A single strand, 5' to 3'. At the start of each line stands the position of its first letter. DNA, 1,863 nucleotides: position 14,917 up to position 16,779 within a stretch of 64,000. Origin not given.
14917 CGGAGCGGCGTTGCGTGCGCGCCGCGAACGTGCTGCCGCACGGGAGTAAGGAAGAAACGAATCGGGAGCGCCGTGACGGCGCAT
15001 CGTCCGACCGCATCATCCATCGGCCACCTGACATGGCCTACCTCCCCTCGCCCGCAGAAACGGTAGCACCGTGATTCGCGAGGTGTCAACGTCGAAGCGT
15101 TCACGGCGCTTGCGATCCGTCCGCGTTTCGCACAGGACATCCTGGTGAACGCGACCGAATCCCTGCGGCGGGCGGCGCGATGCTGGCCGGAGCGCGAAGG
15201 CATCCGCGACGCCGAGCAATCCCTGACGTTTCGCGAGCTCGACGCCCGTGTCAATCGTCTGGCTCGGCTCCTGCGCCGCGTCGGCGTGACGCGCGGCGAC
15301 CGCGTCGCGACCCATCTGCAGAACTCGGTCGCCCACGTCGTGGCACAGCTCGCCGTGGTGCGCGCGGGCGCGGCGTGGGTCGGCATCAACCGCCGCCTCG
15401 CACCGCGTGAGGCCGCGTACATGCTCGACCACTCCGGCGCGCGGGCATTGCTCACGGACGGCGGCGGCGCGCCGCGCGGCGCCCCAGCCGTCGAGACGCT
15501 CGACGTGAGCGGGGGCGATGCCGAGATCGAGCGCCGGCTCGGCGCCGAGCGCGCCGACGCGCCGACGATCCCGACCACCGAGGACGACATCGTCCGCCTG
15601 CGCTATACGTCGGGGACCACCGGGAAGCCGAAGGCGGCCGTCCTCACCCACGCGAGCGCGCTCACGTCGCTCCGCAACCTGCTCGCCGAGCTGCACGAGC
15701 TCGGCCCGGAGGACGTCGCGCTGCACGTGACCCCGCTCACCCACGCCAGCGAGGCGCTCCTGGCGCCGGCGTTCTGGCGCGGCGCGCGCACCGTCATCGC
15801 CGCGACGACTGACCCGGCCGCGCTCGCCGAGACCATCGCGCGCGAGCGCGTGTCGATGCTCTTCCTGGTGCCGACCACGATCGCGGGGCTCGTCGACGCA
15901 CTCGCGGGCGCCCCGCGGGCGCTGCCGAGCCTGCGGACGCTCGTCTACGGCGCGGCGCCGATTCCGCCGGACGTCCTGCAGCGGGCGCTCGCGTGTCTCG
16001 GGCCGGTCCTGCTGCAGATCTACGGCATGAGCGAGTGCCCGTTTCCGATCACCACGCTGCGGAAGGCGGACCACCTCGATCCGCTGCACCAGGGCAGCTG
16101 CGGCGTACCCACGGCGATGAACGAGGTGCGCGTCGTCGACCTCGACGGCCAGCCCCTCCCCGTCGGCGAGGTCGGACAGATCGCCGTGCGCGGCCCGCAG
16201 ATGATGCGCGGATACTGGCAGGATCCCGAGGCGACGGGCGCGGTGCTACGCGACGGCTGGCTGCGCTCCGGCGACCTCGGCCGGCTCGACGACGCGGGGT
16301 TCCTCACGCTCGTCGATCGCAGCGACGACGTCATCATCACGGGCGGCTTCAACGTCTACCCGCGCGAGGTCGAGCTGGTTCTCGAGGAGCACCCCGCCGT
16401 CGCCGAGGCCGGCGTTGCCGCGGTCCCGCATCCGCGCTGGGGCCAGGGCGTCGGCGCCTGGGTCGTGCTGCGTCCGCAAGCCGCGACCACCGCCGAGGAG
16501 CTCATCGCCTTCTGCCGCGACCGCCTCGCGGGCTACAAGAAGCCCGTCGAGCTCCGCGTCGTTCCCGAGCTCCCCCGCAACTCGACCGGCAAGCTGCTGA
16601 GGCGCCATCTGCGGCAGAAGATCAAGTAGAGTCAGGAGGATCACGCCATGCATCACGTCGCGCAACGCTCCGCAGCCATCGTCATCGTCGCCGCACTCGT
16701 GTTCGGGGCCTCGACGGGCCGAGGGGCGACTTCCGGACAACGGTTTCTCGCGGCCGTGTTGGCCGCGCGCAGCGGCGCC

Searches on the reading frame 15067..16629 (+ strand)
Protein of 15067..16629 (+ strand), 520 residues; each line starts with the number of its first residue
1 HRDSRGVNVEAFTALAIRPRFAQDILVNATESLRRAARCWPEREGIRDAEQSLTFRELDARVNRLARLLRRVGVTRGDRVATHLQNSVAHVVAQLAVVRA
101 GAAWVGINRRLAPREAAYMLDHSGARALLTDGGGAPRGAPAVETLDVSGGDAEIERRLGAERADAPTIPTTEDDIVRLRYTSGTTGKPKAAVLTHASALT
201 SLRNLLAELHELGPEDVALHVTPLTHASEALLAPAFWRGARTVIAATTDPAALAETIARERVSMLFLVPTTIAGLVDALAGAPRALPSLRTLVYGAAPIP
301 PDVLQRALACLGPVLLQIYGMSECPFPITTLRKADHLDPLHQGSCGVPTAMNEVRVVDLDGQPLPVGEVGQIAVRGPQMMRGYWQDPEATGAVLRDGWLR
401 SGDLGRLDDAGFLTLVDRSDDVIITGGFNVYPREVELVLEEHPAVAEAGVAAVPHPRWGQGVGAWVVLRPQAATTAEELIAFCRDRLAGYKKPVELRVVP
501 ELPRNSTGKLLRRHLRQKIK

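Call 9: search_protein_families(library=pfam, proteins=[window:15067-16629:+], max_evalue=0.001)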
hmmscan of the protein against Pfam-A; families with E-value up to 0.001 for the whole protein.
window:15067-16629:+ (520 aa): 2 families
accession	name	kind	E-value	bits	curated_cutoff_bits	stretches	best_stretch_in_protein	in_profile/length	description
PF00501.34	AMP-binding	-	1.3e-87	294.6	29.9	1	34-384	2-384/384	AMP-binding enzyme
PF13193.12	AMP-binding_C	-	1.8e-19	70.8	24.5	1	434-509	1-76/76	AMP-binding enzyme C-terminal domain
